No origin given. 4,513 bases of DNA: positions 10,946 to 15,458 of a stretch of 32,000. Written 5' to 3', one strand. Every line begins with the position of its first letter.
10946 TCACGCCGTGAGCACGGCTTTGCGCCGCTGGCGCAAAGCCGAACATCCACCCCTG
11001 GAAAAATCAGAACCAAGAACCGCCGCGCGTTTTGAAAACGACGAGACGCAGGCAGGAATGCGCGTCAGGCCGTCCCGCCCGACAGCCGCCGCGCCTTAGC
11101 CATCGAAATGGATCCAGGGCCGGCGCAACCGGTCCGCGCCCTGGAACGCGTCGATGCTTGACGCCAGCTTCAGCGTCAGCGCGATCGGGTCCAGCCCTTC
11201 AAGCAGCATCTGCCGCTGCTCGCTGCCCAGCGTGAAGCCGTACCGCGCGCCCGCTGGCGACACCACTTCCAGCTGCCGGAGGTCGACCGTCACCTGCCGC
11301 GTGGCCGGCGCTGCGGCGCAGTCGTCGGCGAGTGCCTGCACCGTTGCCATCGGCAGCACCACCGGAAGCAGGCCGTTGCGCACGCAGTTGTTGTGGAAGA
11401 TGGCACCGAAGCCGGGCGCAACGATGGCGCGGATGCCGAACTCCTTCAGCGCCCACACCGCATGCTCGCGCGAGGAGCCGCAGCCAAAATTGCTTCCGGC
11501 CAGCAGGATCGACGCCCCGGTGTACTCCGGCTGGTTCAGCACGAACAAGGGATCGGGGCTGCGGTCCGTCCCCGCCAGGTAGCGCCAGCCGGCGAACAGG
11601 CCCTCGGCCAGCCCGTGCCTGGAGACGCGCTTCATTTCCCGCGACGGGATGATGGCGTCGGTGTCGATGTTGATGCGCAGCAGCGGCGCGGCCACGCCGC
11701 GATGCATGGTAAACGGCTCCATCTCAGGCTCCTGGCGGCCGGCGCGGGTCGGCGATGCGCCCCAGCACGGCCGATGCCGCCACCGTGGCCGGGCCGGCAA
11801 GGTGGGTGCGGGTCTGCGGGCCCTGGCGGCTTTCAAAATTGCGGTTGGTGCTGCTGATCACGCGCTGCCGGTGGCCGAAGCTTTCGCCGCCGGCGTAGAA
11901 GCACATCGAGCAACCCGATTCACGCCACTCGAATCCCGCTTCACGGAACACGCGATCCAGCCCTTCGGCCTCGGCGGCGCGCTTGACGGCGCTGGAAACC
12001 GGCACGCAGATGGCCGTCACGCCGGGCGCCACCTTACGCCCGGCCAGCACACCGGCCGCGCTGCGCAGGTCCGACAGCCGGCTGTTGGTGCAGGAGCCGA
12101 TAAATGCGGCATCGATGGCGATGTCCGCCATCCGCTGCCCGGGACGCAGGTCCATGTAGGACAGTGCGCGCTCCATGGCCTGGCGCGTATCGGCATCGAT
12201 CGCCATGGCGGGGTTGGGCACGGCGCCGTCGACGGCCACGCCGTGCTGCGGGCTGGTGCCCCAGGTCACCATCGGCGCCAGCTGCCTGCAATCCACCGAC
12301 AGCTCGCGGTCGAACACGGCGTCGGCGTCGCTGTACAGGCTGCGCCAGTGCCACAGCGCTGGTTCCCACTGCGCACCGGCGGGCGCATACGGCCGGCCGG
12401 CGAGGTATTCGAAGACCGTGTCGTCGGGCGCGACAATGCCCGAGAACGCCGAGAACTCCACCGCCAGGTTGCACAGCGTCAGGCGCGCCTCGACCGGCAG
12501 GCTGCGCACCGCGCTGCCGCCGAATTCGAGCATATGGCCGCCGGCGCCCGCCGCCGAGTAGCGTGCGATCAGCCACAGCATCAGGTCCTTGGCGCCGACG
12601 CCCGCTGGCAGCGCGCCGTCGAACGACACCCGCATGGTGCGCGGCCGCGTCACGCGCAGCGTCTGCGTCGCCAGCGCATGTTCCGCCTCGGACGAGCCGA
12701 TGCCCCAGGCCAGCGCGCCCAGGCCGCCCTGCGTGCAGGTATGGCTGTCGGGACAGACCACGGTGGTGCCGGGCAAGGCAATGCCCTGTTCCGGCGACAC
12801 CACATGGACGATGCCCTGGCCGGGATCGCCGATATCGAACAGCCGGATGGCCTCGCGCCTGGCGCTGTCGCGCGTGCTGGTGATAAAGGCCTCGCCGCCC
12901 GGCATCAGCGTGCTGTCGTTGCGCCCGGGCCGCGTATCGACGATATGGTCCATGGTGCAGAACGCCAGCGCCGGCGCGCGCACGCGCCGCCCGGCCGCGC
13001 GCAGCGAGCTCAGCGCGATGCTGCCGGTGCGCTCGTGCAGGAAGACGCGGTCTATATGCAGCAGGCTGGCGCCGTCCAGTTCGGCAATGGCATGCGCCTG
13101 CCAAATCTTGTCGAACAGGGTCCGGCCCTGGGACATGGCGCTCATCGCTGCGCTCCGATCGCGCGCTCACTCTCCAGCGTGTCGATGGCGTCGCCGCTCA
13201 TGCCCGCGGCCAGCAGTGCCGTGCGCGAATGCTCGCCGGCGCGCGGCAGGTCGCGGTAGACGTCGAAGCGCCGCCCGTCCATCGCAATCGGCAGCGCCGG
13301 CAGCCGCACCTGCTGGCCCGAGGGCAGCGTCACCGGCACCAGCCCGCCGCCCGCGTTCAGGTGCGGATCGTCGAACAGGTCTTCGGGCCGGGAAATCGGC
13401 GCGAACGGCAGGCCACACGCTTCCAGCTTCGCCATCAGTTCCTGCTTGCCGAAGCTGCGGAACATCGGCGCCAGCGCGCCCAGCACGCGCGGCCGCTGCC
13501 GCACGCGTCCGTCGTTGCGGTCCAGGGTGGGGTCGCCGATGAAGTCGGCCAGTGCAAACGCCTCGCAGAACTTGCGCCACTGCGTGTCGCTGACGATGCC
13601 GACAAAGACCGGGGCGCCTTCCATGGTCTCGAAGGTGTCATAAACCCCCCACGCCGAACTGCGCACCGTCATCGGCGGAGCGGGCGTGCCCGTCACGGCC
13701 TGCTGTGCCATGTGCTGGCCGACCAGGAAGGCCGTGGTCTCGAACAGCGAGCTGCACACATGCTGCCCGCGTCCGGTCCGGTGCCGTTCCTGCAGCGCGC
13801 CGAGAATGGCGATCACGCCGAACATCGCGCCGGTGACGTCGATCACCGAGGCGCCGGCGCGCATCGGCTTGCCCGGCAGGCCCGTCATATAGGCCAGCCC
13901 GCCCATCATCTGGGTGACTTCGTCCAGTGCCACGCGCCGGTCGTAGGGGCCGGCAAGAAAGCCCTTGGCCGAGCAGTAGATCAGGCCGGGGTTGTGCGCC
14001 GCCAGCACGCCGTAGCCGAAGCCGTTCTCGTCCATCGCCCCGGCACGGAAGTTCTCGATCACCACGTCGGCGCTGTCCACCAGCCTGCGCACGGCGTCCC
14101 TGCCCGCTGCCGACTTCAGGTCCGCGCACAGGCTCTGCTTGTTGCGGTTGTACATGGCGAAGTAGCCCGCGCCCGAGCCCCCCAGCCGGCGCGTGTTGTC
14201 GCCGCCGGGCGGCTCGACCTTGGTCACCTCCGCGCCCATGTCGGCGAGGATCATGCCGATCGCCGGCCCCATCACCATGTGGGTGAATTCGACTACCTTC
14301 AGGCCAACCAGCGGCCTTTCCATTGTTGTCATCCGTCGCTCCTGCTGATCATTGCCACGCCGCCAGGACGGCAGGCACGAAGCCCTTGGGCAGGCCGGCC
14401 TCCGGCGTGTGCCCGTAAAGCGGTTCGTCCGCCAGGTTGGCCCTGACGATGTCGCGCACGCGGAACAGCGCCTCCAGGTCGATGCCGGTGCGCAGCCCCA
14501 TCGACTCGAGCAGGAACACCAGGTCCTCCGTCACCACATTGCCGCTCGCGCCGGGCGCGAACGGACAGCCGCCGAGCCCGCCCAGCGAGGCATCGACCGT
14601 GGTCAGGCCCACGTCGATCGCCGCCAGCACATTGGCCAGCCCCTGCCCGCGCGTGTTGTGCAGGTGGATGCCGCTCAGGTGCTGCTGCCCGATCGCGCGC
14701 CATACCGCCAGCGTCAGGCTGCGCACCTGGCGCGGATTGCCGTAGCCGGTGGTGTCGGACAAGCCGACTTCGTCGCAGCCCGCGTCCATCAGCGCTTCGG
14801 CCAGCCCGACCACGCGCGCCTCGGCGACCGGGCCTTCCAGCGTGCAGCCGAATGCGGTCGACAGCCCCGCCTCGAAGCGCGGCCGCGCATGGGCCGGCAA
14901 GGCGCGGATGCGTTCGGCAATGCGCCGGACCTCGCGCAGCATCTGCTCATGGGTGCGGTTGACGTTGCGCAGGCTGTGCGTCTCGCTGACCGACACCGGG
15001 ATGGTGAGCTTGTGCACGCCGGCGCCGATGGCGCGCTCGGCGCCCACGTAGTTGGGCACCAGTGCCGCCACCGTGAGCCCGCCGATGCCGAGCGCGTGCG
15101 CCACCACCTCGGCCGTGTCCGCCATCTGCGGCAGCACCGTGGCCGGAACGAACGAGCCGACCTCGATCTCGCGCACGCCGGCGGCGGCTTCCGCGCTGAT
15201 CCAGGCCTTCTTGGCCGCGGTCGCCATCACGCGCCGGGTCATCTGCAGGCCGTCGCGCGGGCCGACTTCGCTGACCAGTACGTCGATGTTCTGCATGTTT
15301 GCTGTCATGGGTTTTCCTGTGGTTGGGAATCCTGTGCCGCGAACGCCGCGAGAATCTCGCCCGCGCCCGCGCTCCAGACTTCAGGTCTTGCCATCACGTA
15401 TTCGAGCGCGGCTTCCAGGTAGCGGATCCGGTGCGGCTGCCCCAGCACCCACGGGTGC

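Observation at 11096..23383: Thirteen-gene minus-strand operon combining an amide-type ABC importer, three C-N hydrolases and a hydratase/CoA-transferase/lyase trio: candidate uncharacterised N-heterocycle or imide/amide catabolic pathway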

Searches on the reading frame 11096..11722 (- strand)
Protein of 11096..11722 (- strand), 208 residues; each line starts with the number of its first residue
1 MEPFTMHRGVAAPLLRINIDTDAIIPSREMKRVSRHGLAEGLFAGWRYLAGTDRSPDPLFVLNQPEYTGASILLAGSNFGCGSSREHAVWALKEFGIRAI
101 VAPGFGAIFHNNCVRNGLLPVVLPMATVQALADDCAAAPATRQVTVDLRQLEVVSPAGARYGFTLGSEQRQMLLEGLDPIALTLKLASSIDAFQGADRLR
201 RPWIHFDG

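Call 6: search_protein_families(library=pfam, proteins=[window:11096-11722:-])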
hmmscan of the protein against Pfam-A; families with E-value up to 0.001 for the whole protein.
window:11096-11722:- (208 aa): 1 family
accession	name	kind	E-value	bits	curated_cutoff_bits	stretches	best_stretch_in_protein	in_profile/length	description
PF00694.25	Aconitase_C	-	1.7e-30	106.5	22.8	1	1-124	1-129/131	Aconitase C-terminal domain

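Call 7: search_protein_families(library=ncbifam, proteins=[window:11096-11722:-])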
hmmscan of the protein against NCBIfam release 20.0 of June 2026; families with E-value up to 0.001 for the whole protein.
window:11096-11722:- (208 aa): 15 families
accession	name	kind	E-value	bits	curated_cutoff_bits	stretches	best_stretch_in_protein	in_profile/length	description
NF002458.0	PRK01641.1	subfamily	2.9e-72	242.5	167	1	1-204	1-200/202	3-isopropylmalate dehydratase small subunit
TIGR00171.1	leuD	equivalog_domain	4.6e-60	202.7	116.25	1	1-188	1-186/188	3-isopropylmalate dehydratase small subunit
TIGR02087.1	LEUD_arch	subfamily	1.3e-21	77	108.95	1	18-155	9-125/157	LeuD/DmdB family oxidoreductase small subunit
NF040604.2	HacB_Meth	equivalog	8.2e-19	68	230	1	18-124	13-106/159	homoaconitase small subunit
NF040625.1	HacB2_Meth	equivalog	1.2e-17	63.8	230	1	17-134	13-114/161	homoaconitase small subunit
TIGR02084.1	leud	equivalog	8.5e-16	58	245.85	1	18-129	9-106/156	3-isopropylmalate dehydratase small subunit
NF010629.0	PRK14023.1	equivalog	4.4e-13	49.4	229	1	66-123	46-103/166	homoaconitate hydratase small subunit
NF005558.0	PRK07229.1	equivalog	3.5e-10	39.1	612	1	68-123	523-578/647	aconitate hydratase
TIGR01342.1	acon_putative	hypoth_equivalog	7.8e-10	37.6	719.15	1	67-123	525-581/655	putative aconitate hydratase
TIGR00139.1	h_aconitase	equivalog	1.3e-09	37.1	529.9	1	71-139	583-650/709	homoaconitase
NF006757.0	PRK09277.1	subfamily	2.1e-08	32.4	686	1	70-125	758-813/888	aconitate hydratase AcnA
NF009520.0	PRK12881.1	subfamily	4e-08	31.4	905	1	70-126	763-819/893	aconitate hydratase AcnA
TIGR01341.1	aconitase_1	equivalog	7.8e-08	30.5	945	1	71-156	750-829/876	aconitate hydratase AcnA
TIGR02333.1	2met_isocit_dHY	equivalog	1.4e-06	26.6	1419.85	1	72-123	734-785/858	Fe/S-dependent 2-methylisocitrate dehydratase AcnD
TIGR01340.1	aconitase_mito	equivalog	2.1e-05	23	825.35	1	72-123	625-676/745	aconitate hydratase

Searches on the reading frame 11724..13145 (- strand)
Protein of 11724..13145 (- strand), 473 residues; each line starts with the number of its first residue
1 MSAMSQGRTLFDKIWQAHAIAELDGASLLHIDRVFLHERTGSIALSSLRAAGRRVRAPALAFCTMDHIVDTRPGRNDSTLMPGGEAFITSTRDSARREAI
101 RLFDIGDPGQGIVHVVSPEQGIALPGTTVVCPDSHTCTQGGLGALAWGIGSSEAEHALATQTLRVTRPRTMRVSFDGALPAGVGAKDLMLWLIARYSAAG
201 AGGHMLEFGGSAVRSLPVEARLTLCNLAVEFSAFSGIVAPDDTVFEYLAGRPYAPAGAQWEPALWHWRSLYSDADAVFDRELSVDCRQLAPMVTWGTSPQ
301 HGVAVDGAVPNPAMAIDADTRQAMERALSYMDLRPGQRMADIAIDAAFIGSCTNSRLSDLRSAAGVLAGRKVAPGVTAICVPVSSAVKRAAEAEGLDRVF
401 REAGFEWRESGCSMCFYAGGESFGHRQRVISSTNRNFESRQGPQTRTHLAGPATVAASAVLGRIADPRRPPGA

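Call 6: search_protein_families(library=pfam, proteins=[window:11724-13145:-])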
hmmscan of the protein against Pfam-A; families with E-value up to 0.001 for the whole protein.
window:11724-13145:- (473 aa): 1 family
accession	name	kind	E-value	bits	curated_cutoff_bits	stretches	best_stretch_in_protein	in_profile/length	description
PF00330.25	Aconitase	-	1.6e-149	499.2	28.7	1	12-462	1-463/463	Aconitase family (aconitate hydratase)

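Call 7: search_protein_families(library=ncbifam, proteins=[window:11724-13145:-])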
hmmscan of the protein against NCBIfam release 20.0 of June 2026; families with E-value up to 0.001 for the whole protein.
window:11724-13145:- (473 aa): 19 families
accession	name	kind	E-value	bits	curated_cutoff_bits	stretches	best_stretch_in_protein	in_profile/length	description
NF009116.0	PRK12466.1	subfamily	3.6e-212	705.1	531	1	5-469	2-467/472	3-isopropylmalate dehydratase large subunit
NF004016.0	PRK05478.1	subfamily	1.1e-173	578.1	510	1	6-469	2-465/468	3-isopropylmalate dehydratase large subunit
TIGR00170.1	leuC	equivalog_domain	3.7e-160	533.6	560.25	1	8-468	3-464/466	3-isopropylmalate dehydratase large subunit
NF001614.1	PRK00402.1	subfamily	2.2e-95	319.8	385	2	9-307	2-284/415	aconitase/3-isopropylmalate dehydratase large subunit family protein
TIGR01343.1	hacA_fam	subfamily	5.8e-82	275.5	385.7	2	13-303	5-277/412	homoaconitate hydratase family protein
TIGR02086.1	IPMI_arch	subfamily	7.2e-74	248.9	410.15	2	28-305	23-277/411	3-isopropylmalate dehydratase/homoaconitate hydratase family large subunit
NF005558.0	PRK07229.1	equivalog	7.6e-67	226.3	612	1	8-469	3-414/647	aconitate hydratase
TIGR02083.1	LEU2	equivalog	5.1e-64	216.8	610.65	2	30-308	26-285/419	3-isopropylmalate dehydratase large subunit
NF040615.1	HacA_Meth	equivalog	3.3e-57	194.1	550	2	29-251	24-235/419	homoaconitase large subunit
TIGR01342.1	acon_putative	hypoth_equivalog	1.3e-50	172.3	719.15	2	106-305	90-278/655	putative aconitate hydratase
TIGR00139.1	h_aconitase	equivalog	6.8e-44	150.3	529.9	2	33-251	34-243/709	homoaconitase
NF006757.0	PRK09277.1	subfamily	6.3e-37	126.7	686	1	98-464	166-558/888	aconitate hydratase AcnA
NF009520.0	PRK12881.1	subfamily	6.2e-36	123.5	905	1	98-464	164-559/893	aconitate hydratase AcnA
TIGR01340.1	aconitase_mito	equivalog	5.2e-32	111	825.35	2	25-300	48-322/745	aconitate hydratase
TIGR01341.1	aconitase_1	equivalog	6.5e-31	106.8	945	1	121-464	184-549/876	aconitate hydratase AcnA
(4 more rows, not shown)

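Call 13: search_solved_structures(query=window:11724-13145:-, max_evalue=1e-20)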
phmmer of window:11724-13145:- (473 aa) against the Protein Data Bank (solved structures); distinct sequences matched with E-value up to 1e-20: 10.
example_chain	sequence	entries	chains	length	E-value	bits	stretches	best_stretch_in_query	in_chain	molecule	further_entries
4nqy_A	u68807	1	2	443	2.1e-48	168.6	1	5-249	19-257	Isopropylmalate/citramalate isomerase large subunit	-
4kp1_A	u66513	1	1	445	3.4e-48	168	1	7-249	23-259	Isopropylmalate/citramalate isomerase large subunit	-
4kp2_A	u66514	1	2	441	7e-45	157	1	29-249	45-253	Homoaconitase large subunit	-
1nis_A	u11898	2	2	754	3.9e-26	95.2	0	29-308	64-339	ACONITASE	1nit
1aco_A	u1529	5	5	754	3.9e-26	95.2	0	29-308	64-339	ACONITASE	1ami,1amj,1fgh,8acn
1b0m_A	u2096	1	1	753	6.5e-26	94.5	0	29-307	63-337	PROTEIN (ACONITASE)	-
1b0k_A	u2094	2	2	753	6.5e-26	94.5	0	29-307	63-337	PROTEIN (ACONITASE) | MITOCHONDRIAL ACONITASE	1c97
5acn_A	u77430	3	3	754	6.6e-26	94.5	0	29-307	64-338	ACONITASE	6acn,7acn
1b0j_A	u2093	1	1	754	6.6e-26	94.5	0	29-307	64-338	ACONITATE HYDRATASE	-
1c96_A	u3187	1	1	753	6.6e-26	94.5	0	29-307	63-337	MITOCHONDRIAL ACONITASE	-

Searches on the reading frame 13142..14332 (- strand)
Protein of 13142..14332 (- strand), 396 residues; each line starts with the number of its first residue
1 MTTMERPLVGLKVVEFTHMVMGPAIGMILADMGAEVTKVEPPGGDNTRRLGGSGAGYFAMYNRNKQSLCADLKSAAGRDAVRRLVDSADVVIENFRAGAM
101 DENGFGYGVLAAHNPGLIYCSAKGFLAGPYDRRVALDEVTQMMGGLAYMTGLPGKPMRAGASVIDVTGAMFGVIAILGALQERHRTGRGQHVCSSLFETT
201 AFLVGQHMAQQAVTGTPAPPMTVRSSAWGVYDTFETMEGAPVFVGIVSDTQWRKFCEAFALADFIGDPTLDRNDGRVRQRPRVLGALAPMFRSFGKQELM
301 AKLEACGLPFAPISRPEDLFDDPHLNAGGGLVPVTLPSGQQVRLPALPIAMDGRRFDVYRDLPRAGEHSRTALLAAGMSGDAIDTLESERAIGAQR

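Call 6: search_protein_families(library=pfam, proteins=[window:13142-14332:-])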
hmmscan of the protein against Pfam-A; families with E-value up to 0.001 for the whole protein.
window:13142-14332:- (396 aa): 1 family
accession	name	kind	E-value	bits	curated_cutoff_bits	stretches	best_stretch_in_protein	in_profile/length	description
PF02515.22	CoA_transf_3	-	8.9e-106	354.5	23.3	1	8-369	1-366/366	CoA-transferase family III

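Call 7: search_protein_families(library=ncbifam, proteins=[window:13142-14332:-])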
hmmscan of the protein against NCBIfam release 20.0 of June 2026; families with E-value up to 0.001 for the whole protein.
window:13142-14332:- (396 aa): 7 families
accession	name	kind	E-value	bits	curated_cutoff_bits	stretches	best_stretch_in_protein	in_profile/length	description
NF052585.1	SucGlutTfsCaiB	equivalog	1e-68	231.7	750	1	2-372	2-384/394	succinate--glutarate CoA-transferase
NF003809.0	PRK05398.1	subfamily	1.6e-61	208.1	442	2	4-200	1-204/416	formyl-CoA transferase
NF041294.1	Scnl_mescCoAtase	equivalog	4.1e-59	200.6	700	1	9-368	5-375/381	succinyl-CoA:mesaconate CoA-transferase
TIGR03253.1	oxalate_frc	equivalog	4.6e-57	193.6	504.2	2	6-203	2-206/416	formyl-CoA transferase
NF008511.0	PRK11430.1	equivalog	6.6e-50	170.3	522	1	6-315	8-322/381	CoA:oxalate CoA-transferase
NF002914.1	PRK03525.1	equivalog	3.9e-24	85.3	413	1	7-389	9-394/400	L-carnitine CoA-transferase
TIGR04253.1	mesacon_CoA_iso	equivalog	1.2e-20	73.9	725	1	8-390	3-398/403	2-methylfumaryl-CoA isomerase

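Call 12: search_solved_structures(query=window:13142-14332:-, max_evalue=1e-20)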
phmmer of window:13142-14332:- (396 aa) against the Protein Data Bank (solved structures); distinct sequences matched with E-value up to 1e-20: 30.
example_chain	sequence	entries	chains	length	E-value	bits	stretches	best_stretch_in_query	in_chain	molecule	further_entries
4ed9_A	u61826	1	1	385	1.3e-58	202.1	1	5-338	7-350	CAIB/BAIF family protein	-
10uh_A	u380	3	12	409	4.8e-47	164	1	7-373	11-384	Formyl-coenzyme a transferase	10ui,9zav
4hl6_A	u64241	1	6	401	1.1e-45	159.5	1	5-332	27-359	Uncharacterized protein YfdE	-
9br7_A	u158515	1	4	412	6.9e-45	156.9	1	6-371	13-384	Succinate--hydroxymethylglutarate CoA-transferase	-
9br6_A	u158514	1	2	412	1.2e-44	156.1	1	6-371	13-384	Succinate--hydroxymethylglutarate CoA-transferase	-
1pqy_A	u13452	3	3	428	3.2e-43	151.4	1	4-200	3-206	Hypothetical protein yfdW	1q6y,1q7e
1pt5_A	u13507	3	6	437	4.8e-43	150.8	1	4-200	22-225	Hypothetical protein yfdW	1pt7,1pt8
2vjo_A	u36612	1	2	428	1.3e-41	146.1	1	4-204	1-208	FORMYL-COENZYME A TRANSFERASE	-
1p5h_A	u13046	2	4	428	1.8e-41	145.6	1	4-204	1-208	Formyl-coenzyme A transferase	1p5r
2vjp_A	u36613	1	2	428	1.9e-41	145.5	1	4-204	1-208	FORMYL-COENZYME A TRANSFERASE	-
2vjq_A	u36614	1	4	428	2e-41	145.5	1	4-204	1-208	FORMYL-COENZYME A TRANSFERASE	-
2vjn_A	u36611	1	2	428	2.4e-41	145.2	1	4-204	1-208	FORMYL-COENZYME A TRANSFERASE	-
2vjk_A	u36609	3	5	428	2.5e-41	145.2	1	4-204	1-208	FORMYL-COENZYME A TRANSFERASE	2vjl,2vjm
1t4c_A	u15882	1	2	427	6e-41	143.9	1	6-204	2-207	Formyl-CoA:oxalate CoA-transferase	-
1vgr_A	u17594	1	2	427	2.1e-40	142.1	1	6-204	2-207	Formyl-coenzyme A transferase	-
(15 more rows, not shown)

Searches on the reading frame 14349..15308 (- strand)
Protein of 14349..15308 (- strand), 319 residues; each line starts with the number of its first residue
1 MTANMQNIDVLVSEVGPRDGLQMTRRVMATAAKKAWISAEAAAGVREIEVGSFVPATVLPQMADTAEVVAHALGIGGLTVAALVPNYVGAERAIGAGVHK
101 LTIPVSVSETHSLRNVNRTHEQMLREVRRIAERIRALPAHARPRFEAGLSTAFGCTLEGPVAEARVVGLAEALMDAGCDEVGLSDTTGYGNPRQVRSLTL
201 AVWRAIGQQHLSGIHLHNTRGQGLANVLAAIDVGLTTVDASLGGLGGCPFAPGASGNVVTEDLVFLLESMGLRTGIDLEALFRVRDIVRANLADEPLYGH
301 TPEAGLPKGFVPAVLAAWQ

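Call 6: search_protein_families(library=pfam, proteins=[window:14349-15308:-])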
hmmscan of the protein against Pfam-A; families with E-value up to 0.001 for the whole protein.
window:14349-15308:- (319 aa): 1 family
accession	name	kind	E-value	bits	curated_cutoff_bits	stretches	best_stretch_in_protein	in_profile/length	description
PF00682.25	HMGL-like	-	1.1e-40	140.2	29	1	12-288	4-260/260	HMGL-like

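Call 7: search_protein_families(library=ncbifam, proteins=[window:14349-15308:-])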
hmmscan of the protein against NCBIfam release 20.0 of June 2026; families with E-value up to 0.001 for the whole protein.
window:14349-15308:- (319 aa): 25 families
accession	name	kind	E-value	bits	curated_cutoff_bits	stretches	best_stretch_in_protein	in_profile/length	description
NF004283.0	PRK05692.1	subfamily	5.8e-82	275.2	246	1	9-293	6-285/300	hydroxymethylglutaryl-CoA lyase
NF006049.0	PRK08195.1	subfamily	3.5e-20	72.3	229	1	166-296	150-274/344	4-hyroxy-2-oxovalerate/4-hydroxy-2-oxopentanoic acid aldolase,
TIGR03217.1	4OH_2_O_val_ald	equivalog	2.8e-18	66.2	286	1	166-294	145-267/334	4-hydroxy-2-oxovalerate aldolase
TIGR02660.1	nifV_homocitr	equivalog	4.1e-17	62.5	462.9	1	12-289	4-260/365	homocitrate synthase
TIGR02146.1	LysS_fung_arch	equivalog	8.5e-17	61.4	413.55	1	18-246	7-220/344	homocitrate synthase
NF002085.0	PRK00915.1-2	subfamily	1.3e-15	57.1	517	1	7-289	11-272/504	2-isopropylmalate synthase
TIGR02090.1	LEU1_arch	subfamily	3.9e-12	46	484.75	1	18-289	9-259/363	isopropylmalate/citramalate/homocitrate synthases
NF008984.0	PRK12330.1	equivalog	5.1e-11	42.1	827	1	163-288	155-274/500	methylmalonyl-CoA carboxytransferase subunit 5S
NF041069.1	IPMS_Sufob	equivalog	1e-10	41.5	600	1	18-288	9-260/371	isopropylmalate synthase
NF002086.0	PRK00915.1-3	equivalog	1.6e-10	40.1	532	1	17-269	14-252/516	2-isopropylmalate synthase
NF002084.0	PRK00915.1-1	equivalog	2.7e-09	36.1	748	1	152-294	137-278/523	2-isopropylmalate synthase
TIGR00973.1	leuA_bact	equivalog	3.3e-09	35.8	598.7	1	18-288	10-270/494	2-isopropylmalate synthase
NF006761.0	PRK09282.1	domain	4.3e-09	35.4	402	1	165-290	155-272/591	pyruvate carboxylase subunit B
NF002087.0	PRK00915.1-4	equivalog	1.1e-08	34.1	729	1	168-283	155-270/516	2-isopropylmalate synthase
TIGR00977.1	citramal_synth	equivalog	7.8e-08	31.1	450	1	171-247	161-236/526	citramalate synthase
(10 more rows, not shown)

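Call 11: search_solved_structures(query=window:14349-15308:-, max_evalue=1e-10)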
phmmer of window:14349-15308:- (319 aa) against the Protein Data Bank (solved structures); distinct sequences matched with E-value up to 1e-10: 8.
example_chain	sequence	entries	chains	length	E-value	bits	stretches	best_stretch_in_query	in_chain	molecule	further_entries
6nds_A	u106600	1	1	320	6.3e-59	202.9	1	10-292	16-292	3-hydroxy-3-methylglutaryl-CoA lyase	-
1ydo_A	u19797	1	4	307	3.4e-58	200.5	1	10-286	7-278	HMG-CoA Lyase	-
2cw6_A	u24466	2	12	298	2.3e-53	184.6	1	11-286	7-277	Hydroxymethylglutaryl-CoA lyase, mitochondrial | Hydroxymethylglutaryl-CoA lyase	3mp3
2ftp_A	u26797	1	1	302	6.4e-53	183.2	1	10-284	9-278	hydroxymethylglutaryl-CoA lyase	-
3mp4_A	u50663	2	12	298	1.6e-52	181.9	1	11-286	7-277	Hydroxymethylglutaryl-CoA lyase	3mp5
1ydn_A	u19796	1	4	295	4e-47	164.2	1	11-283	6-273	HYDROXYMETHYLGLUTARYL-COA LYASE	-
3a9i_A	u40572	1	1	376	2.5e-12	49.9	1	18-247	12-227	Homocitrate synthase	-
2ztj_A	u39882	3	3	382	2.6e-12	49.9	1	18-247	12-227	Homocitrate synthase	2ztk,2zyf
